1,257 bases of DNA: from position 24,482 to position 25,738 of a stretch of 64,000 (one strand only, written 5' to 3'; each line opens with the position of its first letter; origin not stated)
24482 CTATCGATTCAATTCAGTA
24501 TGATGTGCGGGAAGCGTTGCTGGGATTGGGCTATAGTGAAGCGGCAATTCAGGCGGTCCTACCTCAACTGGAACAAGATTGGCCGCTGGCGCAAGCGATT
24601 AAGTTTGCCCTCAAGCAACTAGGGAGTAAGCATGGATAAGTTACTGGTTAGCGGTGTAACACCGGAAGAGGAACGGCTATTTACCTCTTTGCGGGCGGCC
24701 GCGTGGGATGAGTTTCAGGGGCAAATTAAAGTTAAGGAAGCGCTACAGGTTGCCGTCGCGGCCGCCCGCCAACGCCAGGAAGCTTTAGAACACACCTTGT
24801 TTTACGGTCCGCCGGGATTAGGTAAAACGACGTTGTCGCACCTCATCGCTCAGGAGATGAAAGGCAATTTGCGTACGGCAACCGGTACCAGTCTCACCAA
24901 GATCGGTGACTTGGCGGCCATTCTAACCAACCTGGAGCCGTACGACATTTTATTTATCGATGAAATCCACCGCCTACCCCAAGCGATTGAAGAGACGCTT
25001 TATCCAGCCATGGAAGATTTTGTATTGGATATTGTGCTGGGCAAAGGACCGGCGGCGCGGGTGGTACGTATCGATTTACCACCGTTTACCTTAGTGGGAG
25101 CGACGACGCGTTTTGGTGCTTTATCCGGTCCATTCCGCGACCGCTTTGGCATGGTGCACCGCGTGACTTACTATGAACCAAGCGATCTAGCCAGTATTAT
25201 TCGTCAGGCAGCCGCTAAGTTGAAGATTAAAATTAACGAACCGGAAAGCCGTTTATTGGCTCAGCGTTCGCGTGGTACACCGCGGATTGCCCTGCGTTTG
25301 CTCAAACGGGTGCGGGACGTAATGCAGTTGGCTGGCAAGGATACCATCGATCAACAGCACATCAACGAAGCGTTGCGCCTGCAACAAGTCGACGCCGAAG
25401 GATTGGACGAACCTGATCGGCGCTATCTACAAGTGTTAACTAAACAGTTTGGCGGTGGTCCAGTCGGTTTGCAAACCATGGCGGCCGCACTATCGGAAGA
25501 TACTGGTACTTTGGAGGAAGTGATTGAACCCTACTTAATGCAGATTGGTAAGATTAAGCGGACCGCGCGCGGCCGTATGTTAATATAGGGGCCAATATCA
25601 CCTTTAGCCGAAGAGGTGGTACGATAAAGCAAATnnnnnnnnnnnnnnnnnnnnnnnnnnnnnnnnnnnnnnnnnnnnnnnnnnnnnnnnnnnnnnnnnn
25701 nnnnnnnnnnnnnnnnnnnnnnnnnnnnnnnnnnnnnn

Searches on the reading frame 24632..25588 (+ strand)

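Call 52: search_protein_families(library=pfam, proteins=[window:24632-25588:+], max_evalue=0.0001)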
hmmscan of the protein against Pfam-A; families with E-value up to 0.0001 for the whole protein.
window:24632-25588:+ (318 aa): 6 families
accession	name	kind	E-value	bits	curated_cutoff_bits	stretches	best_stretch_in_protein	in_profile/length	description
PF05496.18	RuvB_N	-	2.8e-70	235.6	27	1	20-177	1-158/159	Holliday junction DNA helicase RuvB P-loop domain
PF17864.7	AAA_lid_4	-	1.4e-23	82.9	27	1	181-254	1-74/74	RuvB AAA lid domain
PF05491.19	RuvB_C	-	7.8e-22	77.4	24.7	1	256-317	2-63/72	RuvB C-terminal winged helix domain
PF00004.35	AAA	-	1.5e-17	64.7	21.2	1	56-178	2-129/131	ATPase family associated with various cellular activities (AAA)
PF07728.20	AAA_5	-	1.8e-06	28.4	22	1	54-172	1-139/139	AAA domain (dynein-related subfamily)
PF01078.27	Mg_chelatase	-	1.6e-05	24.9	20.3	0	27-73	4-43/207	Magnesium chelatase, subunit ChlI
